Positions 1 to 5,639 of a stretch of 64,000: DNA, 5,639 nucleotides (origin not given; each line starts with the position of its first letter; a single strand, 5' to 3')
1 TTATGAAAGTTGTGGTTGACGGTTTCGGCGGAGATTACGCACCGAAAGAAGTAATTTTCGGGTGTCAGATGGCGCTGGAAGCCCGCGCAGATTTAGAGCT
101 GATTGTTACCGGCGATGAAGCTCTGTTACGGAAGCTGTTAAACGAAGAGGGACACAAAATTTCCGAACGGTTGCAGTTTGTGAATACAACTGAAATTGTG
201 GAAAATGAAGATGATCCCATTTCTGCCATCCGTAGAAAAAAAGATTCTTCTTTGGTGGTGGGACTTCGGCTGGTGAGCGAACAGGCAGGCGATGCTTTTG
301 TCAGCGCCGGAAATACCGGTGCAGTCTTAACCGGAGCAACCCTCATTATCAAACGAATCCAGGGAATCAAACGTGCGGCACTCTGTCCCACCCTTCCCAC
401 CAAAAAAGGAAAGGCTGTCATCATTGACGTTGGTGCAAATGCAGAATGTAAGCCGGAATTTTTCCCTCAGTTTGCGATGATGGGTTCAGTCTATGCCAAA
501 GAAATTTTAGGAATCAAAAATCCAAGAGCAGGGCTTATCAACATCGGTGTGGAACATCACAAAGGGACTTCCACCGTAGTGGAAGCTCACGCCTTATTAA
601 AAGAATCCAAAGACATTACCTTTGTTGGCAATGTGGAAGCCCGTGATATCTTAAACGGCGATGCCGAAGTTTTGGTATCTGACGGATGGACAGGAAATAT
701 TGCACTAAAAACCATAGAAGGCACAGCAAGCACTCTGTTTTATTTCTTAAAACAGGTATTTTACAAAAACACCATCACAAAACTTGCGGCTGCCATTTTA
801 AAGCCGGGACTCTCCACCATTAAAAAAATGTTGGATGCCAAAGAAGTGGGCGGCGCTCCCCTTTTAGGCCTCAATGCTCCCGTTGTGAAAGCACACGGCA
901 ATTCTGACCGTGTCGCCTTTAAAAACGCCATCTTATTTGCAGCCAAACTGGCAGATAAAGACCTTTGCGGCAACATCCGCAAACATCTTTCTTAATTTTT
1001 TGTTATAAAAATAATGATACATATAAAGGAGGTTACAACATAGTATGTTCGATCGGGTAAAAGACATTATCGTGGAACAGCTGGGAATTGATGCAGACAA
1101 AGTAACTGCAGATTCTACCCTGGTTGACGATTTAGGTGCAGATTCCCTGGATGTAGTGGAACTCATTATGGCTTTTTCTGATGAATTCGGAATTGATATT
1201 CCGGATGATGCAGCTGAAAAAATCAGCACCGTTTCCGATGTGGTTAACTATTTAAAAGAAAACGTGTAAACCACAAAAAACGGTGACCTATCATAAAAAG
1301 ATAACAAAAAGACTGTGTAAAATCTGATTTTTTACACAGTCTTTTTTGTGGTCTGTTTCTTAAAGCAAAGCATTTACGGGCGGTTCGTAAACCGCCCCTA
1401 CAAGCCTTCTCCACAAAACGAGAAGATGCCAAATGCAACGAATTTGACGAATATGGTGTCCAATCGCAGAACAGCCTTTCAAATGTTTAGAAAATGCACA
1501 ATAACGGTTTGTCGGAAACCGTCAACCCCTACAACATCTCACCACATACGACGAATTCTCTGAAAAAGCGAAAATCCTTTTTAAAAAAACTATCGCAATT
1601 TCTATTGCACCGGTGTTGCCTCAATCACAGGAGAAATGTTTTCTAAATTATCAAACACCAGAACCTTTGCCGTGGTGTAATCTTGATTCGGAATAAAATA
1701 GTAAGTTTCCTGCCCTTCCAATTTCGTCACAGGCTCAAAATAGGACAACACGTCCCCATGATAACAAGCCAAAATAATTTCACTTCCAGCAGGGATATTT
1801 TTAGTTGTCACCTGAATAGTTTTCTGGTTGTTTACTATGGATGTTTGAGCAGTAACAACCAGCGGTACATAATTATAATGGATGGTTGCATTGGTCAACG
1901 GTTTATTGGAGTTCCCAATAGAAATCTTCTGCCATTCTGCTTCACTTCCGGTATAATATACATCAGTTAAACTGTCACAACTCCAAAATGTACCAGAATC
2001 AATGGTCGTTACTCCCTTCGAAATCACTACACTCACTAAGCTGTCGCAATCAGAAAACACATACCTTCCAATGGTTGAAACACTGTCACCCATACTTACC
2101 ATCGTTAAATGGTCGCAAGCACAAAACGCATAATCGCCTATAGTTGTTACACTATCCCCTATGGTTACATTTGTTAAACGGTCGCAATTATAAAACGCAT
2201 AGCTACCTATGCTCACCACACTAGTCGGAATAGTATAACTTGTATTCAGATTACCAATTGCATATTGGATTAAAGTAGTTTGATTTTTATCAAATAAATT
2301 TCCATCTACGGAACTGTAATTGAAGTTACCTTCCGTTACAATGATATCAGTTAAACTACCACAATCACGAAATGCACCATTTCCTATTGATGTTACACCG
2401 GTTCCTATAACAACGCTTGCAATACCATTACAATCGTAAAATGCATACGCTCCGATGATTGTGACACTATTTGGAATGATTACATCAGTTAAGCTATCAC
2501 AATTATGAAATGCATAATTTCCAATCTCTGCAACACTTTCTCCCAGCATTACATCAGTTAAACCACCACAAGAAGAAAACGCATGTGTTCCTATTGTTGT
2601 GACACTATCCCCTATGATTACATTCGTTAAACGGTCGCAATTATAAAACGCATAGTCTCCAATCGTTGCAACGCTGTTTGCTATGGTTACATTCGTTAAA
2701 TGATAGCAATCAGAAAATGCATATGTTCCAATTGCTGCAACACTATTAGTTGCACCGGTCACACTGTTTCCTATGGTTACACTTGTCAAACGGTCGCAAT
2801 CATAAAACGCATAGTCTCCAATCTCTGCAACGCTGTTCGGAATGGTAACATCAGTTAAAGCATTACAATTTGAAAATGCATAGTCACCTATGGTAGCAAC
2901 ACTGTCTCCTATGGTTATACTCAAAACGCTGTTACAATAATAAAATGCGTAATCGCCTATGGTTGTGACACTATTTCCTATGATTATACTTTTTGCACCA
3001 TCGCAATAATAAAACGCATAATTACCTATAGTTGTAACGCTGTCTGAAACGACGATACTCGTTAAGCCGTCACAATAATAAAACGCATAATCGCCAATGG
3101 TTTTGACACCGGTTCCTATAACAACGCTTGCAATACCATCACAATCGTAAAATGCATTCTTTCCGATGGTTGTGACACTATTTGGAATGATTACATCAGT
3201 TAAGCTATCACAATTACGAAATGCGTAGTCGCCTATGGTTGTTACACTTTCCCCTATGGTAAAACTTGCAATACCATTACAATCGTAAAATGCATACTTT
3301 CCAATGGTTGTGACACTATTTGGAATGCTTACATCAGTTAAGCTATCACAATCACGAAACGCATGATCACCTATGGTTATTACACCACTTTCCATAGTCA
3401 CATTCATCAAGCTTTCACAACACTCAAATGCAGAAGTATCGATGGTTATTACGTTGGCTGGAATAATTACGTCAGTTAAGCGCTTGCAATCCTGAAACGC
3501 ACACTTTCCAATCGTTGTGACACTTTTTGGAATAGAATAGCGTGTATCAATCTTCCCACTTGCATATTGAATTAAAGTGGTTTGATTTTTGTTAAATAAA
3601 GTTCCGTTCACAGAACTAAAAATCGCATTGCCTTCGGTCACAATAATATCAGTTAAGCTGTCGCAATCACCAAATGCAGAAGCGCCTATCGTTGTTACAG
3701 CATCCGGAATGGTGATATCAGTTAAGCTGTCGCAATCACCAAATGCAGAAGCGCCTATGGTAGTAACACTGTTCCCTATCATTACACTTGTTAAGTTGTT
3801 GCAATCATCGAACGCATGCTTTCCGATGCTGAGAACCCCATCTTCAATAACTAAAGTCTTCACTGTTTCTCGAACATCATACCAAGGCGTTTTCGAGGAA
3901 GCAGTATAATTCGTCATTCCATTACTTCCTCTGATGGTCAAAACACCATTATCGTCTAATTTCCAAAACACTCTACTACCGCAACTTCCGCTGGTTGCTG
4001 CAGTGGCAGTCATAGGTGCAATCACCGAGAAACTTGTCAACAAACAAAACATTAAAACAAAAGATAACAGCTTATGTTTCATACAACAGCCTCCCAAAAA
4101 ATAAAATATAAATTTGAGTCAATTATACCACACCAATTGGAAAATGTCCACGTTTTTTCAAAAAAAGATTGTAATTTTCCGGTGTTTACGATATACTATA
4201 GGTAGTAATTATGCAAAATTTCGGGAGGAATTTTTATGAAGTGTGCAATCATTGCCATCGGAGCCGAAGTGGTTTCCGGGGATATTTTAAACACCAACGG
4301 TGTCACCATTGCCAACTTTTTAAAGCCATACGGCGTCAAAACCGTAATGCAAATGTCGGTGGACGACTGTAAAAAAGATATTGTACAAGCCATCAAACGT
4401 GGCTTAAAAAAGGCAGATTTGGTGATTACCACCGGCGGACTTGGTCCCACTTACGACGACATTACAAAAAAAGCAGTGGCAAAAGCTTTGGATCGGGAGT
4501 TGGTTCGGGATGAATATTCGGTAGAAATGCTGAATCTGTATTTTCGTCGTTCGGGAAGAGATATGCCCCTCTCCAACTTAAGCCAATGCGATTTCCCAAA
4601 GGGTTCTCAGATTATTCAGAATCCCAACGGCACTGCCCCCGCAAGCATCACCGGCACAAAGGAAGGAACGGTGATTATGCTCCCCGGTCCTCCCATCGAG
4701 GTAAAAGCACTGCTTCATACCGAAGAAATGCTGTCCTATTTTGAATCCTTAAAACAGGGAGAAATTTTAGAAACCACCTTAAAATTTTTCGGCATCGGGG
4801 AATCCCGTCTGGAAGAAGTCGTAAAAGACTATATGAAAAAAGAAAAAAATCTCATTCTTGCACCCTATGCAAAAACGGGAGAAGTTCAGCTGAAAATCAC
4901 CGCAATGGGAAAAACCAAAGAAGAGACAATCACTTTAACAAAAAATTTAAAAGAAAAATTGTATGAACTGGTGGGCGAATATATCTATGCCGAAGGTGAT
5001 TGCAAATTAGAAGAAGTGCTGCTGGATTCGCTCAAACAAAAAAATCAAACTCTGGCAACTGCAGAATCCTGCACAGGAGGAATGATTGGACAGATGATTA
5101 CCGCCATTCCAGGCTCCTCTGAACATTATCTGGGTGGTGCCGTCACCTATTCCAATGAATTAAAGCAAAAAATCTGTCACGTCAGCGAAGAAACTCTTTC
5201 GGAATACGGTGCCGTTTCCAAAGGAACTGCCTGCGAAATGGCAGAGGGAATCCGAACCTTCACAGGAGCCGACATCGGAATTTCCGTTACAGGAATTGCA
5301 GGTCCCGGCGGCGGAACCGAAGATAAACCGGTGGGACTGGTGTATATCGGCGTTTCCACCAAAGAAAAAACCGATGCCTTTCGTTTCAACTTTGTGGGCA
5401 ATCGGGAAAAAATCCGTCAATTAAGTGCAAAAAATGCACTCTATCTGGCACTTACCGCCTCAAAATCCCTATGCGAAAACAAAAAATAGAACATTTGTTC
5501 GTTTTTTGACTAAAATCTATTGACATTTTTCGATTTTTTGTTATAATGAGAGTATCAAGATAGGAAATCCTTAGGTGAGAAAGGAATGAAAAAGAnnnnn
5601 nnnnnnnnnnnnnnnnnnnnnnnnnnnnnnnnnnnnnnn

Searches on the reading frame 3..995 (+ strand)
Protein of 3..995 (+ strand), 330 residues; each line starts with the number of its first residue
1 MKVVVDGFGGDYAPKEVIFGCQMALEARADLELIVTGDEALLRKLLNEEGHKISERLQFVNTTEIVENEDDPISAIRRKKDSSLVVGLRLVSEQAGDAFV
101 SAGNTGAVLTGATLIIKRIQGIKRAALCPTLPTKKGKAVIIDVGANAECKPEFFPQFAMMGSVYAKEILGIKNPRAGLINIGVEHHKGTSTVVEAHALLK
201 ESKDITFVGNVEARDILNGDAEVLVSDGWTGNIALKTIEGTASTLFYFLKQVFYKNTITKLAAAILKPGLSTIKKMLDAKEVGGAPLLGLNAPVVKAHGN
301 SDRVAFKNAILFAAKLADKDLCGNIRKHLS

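Call 70: search_protein_families(library=pfam, proteins=[window:3-995:+], max_evalue=0.0001)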
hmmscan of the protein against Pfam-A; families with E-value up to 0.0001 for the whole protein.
window:3-995:+ (330 aa): 1 family
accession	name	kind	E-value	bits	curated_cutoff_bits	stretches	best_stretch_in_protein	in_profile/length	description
PF02504.20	FA_synthesis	-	2e-101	339.8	29.1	1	1-322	1-322/324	Fatty acid synthesis protein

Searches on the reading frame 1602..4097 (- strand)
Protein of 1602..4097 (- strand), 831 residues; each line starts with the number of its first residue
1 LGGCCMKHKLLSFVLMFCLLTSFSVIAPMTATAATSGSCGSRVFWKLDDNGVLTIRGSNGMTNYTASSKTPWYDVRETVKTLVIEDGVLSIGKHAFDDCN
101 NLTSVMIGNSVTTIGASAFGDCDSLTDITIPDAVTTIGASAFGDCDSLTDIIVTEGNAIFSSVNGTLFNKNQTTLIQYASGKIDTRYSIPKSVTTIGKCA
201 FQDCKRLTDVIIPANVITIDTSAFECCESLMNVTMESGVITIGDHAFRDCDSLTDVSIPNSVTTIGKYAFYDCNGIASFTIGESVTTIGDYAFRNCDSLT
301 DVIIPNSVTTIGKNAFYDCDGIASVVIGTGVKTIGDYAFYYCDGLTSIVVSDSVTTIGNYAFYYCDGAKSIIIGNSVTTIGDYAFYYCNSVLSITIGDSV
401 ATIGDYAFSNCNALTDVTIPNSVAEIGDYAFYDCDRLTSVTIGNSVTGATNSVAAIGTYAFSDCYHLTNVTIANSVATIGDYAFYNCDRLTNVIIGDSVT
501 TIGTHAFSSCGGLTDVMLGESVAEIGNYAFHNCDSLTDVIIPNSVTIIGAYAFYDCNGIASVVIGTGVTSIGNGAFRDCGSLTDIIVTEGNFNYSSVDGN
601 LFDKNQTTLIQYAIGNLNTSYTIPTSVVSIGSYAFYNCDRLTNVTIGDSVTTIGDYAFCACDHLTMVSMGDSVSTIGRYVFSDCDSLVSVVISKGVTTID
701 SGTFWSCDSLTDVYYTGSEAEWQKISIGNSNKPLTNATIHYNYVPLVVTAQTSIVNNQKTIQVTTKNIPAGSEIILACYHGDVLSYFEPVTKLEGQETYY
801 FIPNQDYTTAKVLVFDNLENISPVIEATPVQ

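Call 70: search_protein_families(library=pfam, proteins=[window:1602-4097:-], max_evalue=0.0001)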
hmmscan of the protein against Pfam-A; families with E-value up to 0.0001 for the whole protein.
window:1602-4097:- (831 aa): 3 families
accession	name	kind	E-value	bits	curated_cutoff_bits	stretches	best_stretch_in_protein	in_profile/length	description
PF13306.12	LRR_5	-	2.3e-250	816.7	27.7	8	263-390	1-125/127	BspA type Leucine rich repeat region (6 copies)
PF13855.12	LRR_8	-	1.3e-15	57.3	27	0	89-129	14-55/61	Leucine rich repeat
PF20631.3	CoV_NSP13_1B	-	9.3e-05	23.1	28.4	0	284-310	45-70/82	Coronavirus Nonstructural protein 13, 1B domain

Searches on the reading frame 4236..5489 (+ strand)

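Call 70: search_protein_families(library=pfam, proteins=[window:4236-5489:+], max_evalue=0.0001)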
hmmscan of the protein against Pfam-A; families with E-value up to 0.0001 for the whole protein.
window:4236-5489:+ (417 aa): 3 families
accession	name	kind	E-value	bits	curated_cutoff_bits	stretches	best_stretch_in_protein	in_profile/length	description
PF02464.23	CinA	-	1.7e-57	193.8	23.5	1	257-405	3-151/155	Competence-damaged protein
PF00994.29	MoCF_biosynth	-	5.7e-32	110.8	26.6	1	4-161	1-135/144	Probable molybdopterin binding domain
PF18146.6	CinA_KH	-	2.9e-22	78.9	27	1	180-252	2-73/73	Damage-inducible protein CinA KH domain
